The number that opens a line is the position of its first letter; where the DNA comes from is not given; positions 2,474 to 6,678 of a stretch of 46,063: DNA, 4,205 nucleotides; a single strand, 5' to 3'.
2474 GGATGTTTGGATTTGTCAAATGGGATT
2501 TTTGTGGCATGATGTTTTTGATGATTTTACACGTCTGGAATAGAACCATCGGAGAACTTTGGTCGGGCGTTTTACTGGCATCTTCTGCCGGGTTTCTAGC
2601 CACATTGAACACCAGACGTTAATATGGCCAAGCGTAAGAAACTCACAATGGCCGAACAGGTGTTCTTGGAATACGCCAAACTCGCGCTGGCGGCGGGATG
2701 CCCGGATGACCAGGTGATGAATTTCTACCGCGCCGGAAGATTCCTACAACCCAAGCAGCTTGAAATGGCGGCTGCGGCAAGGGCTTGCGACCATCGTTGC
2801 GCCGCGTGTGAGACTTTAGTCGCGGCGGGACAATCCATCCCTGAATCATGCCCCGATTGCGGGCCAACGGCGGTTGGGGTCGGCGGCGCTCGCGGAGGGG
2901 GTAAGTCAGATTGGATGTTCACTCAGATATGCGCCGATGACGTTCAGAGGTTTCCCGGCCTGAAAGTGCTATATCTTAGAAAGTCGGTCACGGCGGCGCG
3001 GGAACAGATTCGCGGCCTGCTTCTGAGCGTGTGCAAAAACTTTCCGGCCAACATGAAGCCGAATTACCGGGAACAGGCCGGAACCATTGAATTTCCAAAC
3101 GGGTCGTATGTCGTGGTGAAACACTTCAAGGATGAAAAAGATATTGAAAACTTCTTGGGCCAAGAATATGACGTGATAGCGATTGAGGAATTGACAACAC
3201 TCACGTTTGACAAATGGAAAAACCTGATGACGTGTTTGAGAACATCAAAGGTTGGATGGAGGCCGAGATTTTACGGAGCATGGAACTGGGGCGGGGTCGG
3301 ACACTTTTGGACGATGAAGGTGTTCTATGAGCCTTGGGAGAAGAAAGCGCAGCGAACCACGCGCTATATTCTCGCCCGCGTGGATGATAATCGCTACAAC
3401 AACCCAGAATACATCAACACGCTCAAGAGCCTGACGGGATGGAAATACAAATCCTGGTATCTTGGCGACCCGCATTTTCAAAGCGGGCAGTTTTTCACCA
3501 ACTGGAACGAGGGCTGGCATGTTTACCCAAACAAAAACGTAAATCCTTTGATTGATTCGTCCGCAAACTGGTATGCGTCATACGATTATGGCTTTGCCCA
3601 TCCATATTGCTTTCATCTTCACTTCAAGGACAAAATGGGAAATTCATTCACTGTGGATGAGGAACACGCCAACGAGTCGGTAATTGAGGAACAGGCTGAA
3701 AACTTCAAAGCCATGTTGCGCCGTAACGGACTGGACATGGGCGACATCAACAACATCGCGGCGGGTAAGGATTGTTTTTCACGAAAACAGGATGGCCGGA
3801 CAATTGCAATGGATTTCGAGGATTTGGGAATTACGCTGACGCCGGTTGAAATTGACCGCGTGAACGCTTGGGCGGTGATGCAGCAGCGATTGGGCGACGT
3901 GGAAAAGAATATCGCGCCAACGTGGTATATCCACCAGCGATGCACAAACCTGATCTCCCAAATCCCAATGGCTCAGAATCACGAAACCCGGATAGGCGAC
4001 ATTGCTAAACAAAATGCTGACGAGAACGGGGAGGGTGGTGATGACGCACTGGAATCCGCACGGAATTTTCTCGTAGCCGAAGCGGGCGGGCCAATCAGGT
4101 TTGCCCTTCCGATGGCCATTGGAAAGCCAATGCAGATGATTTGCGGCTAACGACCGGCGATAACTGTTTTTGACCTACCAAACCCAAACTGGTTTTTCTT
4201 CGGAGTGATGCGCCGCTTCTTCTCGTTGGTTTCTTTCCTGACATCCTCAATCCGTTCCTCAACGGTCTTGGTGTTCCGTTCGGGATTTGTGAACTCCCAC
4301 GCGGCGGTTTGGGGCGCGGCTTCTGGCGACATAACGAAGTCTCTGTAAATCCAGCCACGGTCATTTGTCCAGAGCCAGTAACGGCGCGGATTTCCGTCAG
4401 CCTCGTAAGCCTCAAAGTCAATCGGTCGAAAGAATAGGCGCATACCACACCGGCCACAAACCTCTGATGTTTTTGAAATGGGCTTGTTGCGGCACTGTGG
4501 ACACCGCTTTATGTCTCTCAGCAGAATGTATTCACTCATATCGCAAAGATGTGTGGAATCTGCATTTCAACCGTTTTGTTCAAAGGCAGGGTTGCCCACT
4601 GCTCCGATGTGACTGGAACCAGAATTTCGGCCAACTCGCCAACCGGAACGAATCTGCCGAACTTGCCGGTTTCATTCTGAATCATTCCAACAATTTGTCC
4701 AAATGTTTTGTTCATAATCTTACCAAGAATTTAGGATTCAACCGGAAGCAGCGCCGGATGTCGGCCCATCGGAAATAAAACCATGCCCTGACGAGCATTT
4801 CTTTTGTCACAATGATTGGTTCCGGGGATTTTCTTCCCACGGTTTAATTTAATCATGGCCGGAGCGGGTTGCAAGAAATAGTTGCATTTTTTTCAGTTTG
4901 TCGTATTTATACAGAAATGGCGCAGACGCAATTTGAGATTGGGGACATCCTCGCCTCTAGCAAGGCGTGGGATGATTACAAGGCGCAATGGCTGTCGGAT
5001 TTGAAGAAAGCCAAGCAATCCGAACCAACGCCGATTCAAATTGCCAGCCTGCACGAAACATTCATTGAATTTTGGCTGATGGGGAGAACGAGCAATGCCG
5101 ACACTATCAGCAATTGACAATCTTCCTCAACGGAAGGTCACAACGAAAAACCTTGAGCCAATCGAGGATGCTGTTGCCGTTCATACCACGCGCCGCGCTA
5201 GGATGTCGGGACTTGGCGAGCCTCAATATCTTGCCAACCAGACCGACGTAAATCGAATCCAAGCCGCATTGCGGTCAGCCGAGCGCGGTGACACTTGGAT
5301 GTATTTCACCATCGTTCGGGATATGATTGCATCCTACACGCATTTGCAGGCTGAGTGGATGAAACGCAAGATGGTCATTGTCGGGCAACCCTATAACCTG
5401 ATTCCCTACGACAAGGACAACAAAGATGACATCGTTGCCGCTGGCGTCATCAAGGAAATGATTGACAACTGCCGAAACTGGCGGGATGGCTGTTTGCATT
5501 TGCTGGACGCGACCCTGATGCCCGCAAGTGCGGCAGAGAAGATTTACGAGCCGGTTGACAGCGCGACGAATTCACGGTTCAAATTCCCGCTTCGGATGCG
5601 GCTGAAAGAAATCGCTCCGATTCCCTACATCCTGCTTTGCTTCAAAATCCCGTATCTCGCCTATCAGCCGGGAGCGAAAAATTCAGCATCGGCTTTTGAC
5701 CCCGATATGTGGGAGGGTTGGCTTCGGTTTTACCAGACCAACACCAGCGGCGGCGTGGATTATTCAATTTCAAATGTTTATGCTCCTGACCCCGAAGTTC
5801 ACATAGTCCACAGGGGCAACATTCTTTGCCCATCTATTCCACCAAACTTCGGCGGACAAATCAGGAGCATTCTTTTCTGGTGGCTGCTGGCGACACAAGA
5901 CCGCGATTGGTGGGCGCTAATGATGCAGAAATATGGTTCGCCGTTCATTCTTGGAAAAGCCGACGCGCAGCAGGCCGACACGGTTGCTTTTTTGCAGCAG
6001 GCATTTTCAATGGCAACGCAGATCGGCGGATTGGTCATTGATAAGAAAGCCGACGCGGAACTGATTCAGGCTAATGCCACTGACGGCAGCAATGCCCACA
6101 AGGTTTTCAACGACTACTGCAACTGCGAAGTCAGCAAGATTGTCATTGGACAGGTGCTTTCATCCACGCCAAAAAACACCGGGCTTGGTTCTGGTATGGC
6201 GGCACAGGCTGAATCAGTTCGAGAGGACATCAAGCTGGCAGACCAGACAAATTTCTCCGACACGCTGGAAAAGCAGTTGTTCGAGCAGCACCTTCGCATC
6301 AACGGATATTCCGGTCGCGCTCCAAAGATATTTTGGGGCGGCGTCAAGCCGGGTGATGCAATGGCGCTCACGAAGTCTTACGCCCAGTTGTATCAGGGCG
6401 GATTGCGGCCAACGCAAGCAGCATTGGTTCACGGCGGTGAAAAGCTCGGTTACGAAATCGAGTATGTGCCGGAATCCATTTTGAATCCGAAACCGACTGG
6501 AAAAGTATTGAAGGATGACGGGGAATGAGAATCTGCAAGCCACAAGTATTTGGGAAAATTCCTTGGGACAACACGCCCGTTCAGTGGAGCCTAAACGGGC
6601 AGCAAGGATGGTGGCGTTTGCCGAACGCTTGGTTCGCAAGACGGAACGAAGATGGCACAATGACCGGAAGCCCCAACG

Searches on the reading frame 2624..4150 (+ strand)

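Call 75: search_protein_families(library=pfam, proteins=[window:2624-4150:+], max_evalue=0.01)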
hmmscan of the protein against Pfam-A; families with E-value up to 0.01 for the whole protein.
window:2624-4150:+ (508 aa): 3 families
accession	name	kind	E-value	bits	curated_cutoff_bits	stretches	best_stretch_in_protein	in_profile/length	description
PF04466.19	Terminase_3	-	3e-06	27.3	23.2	1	88-272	9-188/201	Phage terminase large subunit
PF03237.21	Terminase_6N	-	0.00012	22.2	22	1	144-291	59-208/215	Terminase large subunit, T4likevirus-type, N-terminal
PF23458.2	DUF7130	-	0.0031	17.8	35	1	56-81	53-78/89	Domain of unknown function (DUF7130)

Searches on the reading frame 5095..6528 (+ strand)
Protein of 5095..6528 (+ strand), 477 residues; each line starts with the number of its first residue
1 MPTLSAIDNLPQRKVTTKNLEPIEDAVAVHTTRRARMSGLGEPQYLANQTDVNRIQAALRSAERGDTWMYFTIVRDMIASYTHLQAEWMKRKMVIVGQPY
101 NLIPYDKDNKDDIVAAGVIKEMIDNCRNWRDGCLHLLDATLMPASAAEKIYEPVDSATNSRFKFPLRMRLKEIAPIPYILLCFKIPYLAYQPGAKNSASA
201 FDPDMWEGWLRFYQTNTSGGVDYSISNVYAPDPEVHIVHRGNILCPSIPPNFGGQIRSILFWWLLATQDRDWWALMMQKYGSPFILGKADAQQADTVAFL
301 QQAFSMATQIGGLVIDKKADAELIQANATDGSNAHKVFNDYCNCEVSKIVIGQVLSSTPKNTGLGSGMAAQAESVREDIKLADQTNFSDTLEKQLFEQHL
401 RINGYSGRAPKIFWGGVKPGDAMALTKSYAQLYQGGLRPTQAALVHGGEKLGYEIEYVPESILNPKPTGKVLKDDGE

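Call 75: search_protein_families(library=pfam, proteins=[window:5095-6528:+], max_evalue=0.01)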
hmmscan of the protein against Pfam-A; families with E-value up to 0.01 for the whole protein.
window:5095-6528:+ (477 aa): 1 family
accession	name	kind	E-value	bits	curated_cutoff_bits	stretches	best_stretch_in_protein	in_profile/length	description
PF06074.18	Portal_Mu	-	2.8e-43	149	23.9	1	73-443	3-329/336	Portal protein of Mu bacteriophage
